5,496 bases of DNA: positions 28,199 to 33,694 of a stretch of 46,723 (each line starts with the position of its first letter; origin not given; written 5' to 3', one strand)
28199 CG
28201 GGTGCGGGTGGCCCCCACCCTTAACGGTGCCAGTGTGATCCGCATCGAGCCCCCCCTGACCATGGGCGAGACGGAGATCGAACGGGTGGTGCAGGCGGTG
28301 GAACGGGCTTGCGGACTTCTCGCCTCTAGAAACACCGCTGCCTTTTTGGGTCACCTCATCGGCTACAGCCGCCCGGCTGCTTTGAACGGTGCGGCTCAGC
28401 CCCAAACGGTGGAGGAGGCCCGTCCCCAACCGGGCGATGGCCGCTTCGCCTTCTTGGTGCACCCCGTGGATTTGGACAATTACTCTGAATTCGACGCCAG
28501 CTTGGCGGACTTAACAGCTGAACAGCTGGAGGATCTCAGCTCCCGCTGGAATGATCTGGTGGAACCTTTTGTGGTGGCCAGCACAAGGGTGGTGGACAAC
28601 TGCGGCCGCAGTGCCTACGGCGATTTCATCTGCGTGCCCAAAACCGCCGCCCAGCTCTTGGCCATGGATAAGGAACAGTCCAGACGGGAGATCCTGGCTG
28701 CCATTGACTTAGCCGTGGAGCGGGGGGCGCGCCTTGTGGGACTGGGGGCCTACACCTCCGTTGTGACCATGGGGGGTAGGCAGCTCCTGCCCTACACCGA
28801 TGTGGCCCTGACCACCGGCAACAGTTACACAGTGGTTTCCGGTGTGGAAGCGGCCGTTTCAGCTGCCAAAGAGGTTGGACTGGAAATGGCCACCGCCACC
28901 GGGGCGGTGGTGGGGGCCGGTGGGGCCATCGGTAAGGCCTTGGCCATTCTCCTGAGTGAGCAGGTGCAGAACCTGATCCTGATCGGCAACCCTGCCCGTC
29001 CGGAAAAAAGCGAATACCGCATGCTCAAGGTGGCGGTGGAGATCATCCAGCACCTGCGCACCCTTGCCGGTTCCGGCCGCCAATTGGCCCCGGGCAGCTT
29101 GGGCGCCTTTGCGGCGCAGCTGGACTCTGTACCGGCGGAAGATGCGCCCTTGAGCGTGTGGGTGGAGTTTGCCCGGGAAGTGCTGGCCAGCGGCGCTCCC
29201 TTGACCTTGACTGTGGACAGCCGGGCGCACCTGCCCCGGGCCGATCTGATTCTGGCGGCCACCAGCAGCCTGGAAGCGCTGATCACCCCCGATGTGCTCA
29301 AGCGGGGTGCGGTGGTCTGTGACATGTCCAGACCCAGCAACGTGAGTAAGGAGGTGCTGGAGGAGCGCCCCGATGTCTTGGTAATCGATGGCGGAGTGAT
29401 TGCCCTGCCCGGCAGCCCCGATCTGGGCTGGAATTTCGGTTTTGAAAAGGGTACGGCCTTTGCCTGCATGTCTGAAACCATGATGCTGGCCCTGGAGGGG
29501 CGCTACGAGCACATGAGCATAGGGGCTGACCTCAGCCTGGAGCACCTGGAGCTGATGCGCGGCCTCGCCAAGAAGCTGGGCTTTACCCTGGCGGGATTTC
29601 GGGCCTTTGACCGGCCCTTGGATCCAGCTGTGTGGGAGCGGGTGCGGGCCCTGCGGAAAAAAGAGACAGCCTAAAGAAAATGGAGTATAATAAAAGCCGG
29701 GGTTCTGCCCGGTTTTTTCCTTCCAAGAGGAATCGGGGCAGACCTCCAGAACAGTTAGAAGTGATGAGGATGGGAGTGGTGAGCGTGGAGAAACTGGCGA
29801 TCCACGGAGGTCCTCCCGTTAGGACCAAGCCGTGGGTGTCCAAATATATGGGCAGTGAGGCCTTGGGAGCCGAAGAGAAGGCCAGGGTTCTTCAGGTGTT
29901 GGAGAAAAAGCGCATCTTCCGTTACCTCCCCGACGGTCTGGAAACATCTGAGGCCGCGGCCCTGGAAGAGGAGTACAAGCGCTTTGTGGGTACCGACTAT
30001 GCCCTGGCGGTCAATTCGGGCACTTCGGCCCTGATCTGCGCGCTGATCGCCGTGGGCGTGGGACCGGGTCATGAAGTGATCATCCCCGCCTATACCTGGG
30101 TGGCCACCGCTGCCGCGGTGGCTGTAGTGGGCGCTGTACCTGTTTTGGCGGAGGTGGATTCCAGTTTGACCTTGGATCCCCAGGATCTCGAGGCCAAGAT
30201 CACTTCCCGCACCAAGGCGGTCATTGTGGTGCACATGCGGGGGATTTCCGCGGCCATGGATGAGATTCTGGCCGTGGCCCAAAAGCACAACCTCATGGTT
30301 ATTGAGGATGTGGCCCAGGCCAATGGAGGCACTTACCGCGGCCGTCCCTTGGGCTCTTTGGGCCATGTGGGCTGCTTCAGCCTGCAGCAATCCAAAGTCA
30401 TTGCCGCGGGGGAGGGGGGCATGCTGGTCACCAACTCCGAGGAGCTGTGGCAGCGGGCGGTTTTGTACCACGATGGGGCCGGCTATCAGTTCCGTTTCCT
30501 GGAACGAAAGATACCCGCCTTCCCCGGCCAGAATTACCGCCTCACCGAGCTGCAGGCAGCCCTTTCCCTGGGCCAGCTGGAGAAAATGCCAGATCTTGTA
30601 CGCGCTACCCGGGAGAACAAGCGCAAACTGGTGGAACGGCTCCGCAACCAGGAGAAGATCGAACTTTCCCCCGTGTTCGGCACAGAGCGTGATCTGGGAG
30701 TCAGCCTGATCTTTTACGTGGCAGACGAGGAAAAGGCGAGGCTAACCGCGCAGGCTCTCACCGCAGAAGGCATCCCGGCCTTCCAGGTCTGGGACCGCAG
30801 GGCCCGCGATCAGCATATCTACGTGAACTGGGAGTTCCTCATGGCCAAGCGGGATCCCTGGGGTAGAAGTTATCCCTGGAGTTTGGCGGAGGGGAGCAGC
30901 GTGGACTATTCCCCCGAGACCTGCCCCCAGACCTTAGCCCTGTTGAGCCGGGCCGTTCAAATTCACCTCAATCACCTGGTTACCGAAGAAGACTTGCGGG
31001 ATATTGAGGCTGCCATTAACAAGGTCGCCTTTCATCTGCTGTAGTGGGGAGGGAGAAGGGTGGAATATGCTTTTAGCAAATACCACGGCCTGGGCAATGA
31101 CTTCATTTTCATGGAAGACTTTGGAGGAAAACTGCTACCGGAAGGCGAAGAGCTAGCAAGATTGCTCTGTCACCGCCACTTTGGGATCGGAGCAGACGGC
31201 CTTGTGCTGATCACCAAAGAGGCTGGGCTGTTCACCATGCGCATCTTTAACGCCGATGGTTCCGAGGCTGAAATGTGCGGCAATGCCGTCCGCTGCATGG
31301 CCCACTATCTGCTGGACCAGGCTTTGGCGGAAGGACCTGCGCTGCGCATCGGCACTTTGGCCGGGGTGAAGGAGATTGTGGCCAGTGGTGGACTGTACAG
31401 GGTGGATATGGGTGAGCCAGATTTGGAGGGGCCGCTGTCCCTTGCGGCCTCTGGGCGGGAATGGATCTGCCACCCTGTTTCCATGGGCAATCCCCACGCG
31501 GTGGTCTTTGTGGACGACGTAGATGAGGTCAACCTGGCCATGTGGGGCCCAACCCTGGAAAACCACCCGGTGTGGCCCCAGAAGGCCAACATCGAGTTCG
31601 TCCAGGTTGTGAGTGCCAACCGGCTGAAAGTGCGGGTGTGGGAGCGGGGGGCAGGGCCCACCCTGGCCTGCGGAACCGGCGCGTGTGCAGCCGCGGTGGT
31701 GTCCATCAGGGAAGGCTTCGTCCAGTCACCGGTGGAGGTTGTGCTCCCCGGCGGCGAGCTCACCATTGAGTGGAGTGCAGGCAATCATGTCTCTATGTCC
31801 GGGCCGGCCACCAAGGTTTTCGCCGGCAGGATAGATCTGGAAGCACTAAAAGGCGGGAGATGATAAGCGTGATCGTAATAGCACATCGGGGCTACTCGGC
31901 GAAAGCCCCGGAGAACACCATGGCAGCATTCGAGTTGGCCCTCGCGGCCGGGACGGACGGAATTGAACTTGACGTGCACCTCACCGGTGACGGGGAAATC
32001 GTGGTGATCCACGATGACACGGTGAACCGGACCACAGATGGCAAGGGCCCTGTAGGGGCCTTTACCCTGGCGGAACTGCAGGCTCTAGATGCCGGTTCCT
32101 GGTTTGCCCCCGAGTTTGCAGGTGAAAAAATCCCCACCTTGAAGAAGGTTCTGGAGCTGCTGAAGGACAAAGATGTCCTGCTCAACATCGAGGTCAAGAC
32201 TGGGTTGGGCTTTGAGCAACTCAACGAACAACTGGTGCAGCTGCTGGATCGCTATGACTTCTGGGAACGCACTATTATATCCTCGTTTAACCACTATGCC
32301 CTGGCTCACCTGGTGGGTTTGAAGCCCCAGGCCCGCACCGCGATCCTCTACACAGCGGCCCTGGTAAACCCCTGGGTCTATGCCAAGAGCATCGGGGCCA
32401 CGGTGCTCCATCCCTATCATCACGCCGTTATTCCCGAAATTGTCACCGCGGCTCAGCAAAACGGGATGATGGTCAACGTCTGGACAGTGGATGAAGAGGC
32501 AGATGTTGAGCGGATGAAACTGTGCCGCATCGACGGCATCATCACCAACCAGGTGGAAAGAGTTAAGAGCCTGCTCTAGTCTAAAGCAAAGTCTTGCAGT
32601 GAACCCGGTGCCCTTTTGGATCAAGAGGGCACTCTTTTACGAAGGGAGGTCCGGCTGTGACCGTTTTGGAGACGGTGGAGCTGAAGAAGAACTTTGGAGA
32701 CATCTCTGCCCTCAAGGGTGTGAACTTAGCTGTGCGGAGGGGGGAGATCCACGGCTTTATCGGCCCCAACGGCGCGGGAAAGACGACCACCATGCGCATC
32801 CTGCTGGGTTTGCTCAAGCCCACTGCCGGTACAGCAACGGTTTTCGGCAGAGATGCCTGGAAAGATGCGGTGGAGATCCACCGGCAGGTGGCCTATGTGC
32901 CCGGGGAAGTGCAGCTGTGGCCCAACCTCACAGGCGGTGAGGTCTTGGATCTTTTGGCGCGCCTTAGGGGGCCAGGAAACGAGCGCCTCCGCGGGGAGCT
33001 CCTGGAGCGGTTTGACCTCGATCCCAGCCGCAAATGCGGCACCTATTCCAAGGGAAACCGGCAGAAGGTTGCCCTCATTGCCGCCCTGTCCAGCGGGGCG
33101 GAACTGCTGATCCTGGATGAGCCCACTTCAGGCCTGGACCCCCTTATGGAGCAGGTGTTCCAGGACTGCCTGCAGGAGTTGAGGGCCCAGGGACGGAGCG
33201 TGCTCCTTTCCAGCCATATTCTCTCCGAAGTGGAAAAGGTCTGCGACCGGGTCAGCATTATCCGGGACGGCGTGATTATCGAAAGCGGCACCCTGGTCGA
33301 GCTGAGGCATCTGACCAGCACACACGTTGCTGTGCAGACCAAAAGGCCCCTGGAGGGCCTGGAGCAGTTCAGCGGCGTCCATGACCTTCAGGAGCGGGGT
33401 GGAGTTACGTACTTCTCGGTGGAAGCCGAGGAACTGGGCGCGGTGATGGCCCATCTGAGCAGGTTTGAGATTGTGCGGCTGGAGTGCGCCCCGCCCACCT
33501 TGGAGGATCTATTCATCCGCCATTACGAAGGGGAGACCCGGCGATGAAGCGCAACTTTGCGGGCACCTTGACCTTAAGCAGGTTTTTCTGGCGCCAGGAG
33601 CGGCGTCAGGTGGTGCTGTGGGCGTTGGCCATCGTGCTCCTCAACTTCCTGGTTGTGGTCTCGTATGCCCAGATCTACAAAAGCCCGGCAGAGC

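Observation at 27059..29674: Class-III aminotransferase fused to an acyl-ACP-reductase (AAR)-family domain: a candidate thioester-to-amine enzyme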

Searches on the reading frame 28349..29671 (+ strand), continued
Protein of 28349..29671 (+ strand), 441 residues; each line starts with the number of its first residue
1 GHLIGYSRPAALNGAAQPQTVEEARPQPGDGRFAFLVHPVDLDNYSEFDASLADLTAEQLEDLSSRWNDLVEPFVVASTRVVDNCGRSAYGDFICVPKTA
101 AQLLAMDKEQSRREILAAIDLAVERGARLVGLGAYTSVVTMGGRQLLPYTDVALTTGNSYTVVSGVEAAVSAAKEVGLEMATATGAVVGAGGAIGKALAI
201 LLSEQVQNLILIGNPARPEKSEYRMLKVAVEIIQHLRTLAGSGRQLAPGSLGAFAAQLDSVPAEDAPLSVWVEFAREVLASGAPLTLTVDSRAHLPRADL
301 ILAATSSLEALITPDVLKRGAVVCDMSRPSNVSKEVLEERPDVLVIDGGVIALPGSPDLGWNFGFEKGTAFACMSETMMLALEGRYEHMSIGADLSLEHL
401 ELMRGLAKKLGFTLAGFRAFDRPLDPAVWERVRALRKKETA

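Call 80: fold_search(model_id=the predicted structure, library=pdb)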
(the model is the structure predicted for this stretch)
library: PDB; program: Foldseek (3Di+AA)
matches with E <= 10: 1665; with E <= 0.001: 47
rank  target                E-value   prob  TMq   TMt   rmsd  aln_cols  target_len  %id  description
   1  6jzu_A                1.5e-20  1.00  0.66  0.79   4.4       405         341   21  The crystal structure of acyl-acyl carrier protein (acyl-ACP) reductase (AAR) in complex with aldehyde deformylating o (released 2020-04-01)
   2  6jzy_A                1.5e-20  1.00  0.65  0.78   4.7       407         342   21  Crystal structure of AAR with NADPH and stearyl in complex with ADO binding a long chain carbohydrate (released 2020-04-01)
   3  6jzz_A                7.1e-20  1.00  0.66  0.79   4.6       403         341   21  The crystal structure of AAR-C294S in complex with ADO. (released 2020-04-01)
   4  6jzq_B                8.2e-19  1.00  0.63  0.75   5.1       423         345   21  The crystal structure of acyl-acyl carrier protein (acyl-ACP) reductase (AAR) (released 2020-04-01)
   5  9e56_B                9.7e-19  1.00  0.63  0.68   5.7       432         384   16  TAD from Carmabin Biosynthetic Pathway with Disulfide between Cys2238 and Dephosphocoenzyme A - Crystal Form 2 (released 2025-02-26)
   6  6jzq_A                1.1e-18  1.00  0.63  0.76   5.0       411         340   22  The crystal structure of acyl-acyl carrier protein (acyl-ACP) reductase (AAR) (released 2020-04-01)
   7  9e4s_A                1.8e-18  1.00  0.65  0.65   5.0       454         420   15  TAD from Carmabin Biosynthetic Pathway - Crystal Form 1 (released 2025-02-26)
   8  9e50_A                2.0e-18  1.00  0.63  0.67   5.8       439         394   15  TAD from Carmabin Biosynthetic Pathway in complex with NAD - Crystal Form 2 (released 2025-02-26)
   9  6jzq_D                2.1e-18  1.00  0.62  0.74   5.3       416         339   20  The crystal structure of acyl-acyl carrier protein (acyl-ACP) reductase (AAR) (released 2020-04-01)
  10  9e50_B                3.3e-18  1.00  0.65  0.70   5.1       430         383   16  TAD from Carmabin Biosynthetic Pathway in complex with NAD - Crystal Form 2 (released 2025-02-26)
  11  9e4u_A                3.3e-18  1.00  0.66  0.65   4.8       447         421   15  TAD from Carmabin Biosynthetic Pathway in complex with NADH - Crystal Form 1 (released 2025-02-26)
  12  9e4s_B                3.3e-18  1.00  0.65  0.67   5.1       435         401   16  TAD from Carmabin Biosynthetic Pathway - Crystal Form 1 (released 2025-02-26)
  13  9e56_A                4.1e-18  1.00  0.63  0.68   5.8       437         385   16  TAD from Carmabin Biosynthetic Pathway with Disulfide between Cys2238 and Dephosphocoenzyme A - Crystal Form 2 (released 2025-02-26)
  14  9e4x_A                9.9e-18  1.00  0.65  0.69   5.4       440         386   16  TAD from Carmabin Biosynthetic Pathway - Crystal Form 2 (released 2025-02-26)
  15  9e4u_B                1.3e-17  1.00  0.64  0.67   6.0       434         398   16  TAD from Carmabin Biosynthetic Pathway in complex with NADH - Crystal Form 1 (released 2025-02-26)
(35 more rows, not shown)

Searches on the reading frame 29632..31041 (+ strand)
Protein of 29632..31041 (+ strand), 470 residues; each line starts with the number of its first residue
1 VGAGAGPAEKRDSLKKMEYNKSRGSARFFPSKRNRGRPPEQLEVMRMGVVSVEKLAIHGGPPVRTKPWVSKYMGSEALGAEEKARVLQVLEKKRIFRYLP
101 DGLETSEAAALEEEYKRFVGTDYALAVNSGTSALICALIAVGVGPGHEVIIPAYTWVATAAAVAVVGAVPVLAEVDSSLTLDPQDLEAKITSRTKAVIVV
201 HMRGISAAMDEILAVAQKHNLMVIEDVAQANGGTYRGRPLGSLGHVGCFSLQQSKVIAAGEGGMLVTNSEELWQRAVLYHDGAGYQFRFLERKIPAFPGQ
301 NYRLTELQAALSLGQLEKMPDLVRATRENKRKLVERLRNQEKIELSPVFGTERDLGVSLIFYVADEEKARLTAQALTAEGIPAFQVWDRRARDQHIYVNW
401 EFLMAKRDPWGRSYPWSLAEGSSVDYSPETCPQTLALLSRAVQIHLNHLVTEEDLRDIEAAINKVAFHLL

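Call 15: search_protein_families(library=pfam, proteins=[window:29632-31041:+], max_evalue=0.001)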
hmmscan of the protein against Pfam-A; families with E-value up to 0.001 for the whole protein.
window:29632-31041:+ (470 aa): 5 families
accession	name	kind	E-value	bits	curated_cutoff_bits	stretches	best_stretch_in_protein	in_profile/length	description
PF01041.23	DegT_DnrJ_EryC1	-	4e-77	260.3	19.8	1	106-394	24-314/360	DegT/DnrJ/EryC1/StrS aminotransferase family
PF00155.27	Aminotran_1_2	-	5.8e-11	42.6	19.7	1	106-228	42-187/361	Aminotransferase class I and II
PF01212.27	Beta_elim_lyase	-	8e-07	29.1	27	1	108-341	34-269/288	Beta-eliminating lyase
PF01053.26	Cys_Met_Meta_PP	-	1e-05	24.7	27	1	107-228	53-175/381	Cys/Met metabolism PLP-dependent enzyme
PF00266.25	Aminotran_5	-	3.5e-05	23.4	21.5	1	112-231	49-180/371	Aminotransferase class-V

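Call 34: search_protein_families(library=ncbifam, proteins=[window:29764-31041:+], max_evalue=0.01)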
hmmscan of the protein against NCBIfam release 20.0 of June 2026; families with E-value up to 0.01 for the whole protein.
window:29764-31041:+ (426 aa): 31 families (the best 25 are shown)
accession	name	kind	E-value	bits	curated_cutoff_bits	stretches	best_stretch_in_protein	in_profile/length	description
TIGR04181.1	NHT_00031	hypoth_equivalog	3.6e-55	187.3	420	1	66-345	34-328/359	LegC family aminotransferase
NF008687.0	PRK11706.1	equivalog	1.3e-54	185.4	375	1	72-339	41-316/375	dTDP-4-amino-4,6-dideoxygalactose transaminase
TIGR03588.1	PseC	equivalog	1.3e-51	175.8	423.5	1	62-299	30-282/380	UDP-4-amino-4,6-dideoxy-N-acetyl-beta-L-altrosamine transaminase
NF008658.2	PRK11658.1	equivalog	9.4e-49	166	631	1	33-297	11-275/379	UDP-4-amino-4-deoxy-L-arabinose aminotransferase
TIGR02379.1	ECA_wecE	subfamily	1.9e-46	158.5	434.85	1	74-301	43-279/376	dTDP-4-amino-4,6-dideoxy-D-glucose transaminase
TIGR04427.1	PLP_DesI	equivalog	1.5e-39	136.2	650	1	8-302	5-286/390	dTDP-4-dehydro-6-deoxyglucose aminotransferase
NF011936.0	PRK15407.1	equivalog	3.7e-35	121.5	423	2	64-230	67-242/440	lipopolysaccharide biosynthesis protein RfbH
NF005816.0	PRK07682.1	equivalog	6.9e-11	41.4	620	1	80-186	92-206/390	aminotransferase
NF041364.1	GntC_guanitoxin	equivalog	1.9e-09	36.9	415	1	65-183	48-174/356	guanitoxin biosynthesis PLP-dependent (S)-gamma-hydroxy-L-arginine cyclodehydratase GntC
NF004770.0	PRK06108.1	subfamily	3.2e-08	32.8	422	1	64-182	83-209/396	pyridoxal phosphate-dependent aminotransferase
NF041091.1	asp_aminotase_Arch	equivalog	4.8e-08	32.2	550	1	64-182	74-199/376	aspartate aminotransferase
NF004769.0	PRK06107.1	equivalog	7.3e-08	31.6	617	1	66-155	78-172/402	aspartate transaminase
NF004621.0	PRK05957.1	equivalog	1.3e-07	30.8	498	1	78-182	89-199/389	pyridoxal phosphate-dependent aminotransferase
NF005744.0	PRK07568.1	subfamily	6.6e-07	28.5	389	1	71-184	79-203/398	pyridoxal phosphate-dependent aminotransferase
NF002878.0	PRK03321.1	subfamily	1.2e-06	27.6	374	1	51-156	51-152/352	histidinol-phosphate transaminase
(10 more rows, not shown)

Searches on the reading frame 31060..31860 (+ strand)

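Call 15: search_protein_families(library=pfam, proteins=[window:31060-31860:+], max_evalue=0.001)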
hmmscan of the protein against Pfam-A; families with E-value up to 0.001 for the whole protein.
window:31060-31860:+ (267 aa): 1 family
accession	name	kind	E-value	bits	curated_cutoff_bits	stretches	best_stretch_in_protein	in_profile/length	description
PF01678.24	DAP_epimerase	-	6.3e-64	213.9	34.7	2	140-253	3-121/121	Diaminopimelate epimerase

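Call 34: search_protein_families(library=ncbifam, proteins=[window:31060-31860:+], max_evalue=0.01)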
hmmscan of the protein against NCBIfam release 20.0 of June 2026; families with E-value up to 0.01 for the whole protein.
window:31060-31860:+ (267 aa): 3 families
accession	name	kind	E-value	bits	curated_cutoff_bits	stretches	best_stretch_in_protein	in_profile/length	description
TIGR00652.1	DapF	equivalog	1.6e-83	280.2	114.65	1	4-258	2-268/270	diaminopimelate epimerase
NF038284.1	bifunc_DapF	exception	3.7e-30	105.1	350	1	6-217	13-220/254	bifunctional diaminopimelate epimerase/glutamate racemase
NF033599.1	His_racem_CntK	equivalog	0.0043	16.6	300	0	63-141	60-141/271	histidine racemase CntK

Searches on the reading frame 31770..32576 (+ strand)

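Call 15: search_protein_families(library=pfam, proteins=[window:31770-32576:+], max_evalue=0.001)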
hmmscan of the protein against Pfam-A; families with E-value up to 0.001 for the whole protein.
window:31770-32576:+ (269 aa): 1 family
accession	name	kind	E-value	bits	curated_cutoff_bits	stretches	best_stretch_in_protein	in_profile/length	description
PF03009.23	GDPD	-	5.2e-53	181.1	23.6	1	39-263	1-243/244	Glycerophosphoryl diester phosphodiesterase family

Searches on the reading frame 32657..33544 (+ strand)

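Call 16: search_protein_families(library=pfam, proteins=[window:32657-33544:+], max_evalue=0.001)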
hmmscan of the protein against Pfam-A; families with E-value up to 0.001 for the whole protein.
window:32657-33544:+ (296 aa): 3 families
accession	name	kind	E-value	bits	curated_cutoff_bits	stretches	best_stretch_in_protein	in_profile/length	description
PF00005.33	ABC_tran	-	1.5e-27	97.3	25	1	19-158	1-137/137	ABC transporter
PF13304.12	AAA_21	-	2.6e-13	51.1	27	1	130-190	238-301/304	AAA domain, putative AbiEii toxin, Type IV TA system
PF13732.12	DrrA1-3_C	-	2.6e-06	28.5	27.4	1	211-289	1-80/81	ATP-binding protein DrrA1-3-like, C-terminal domain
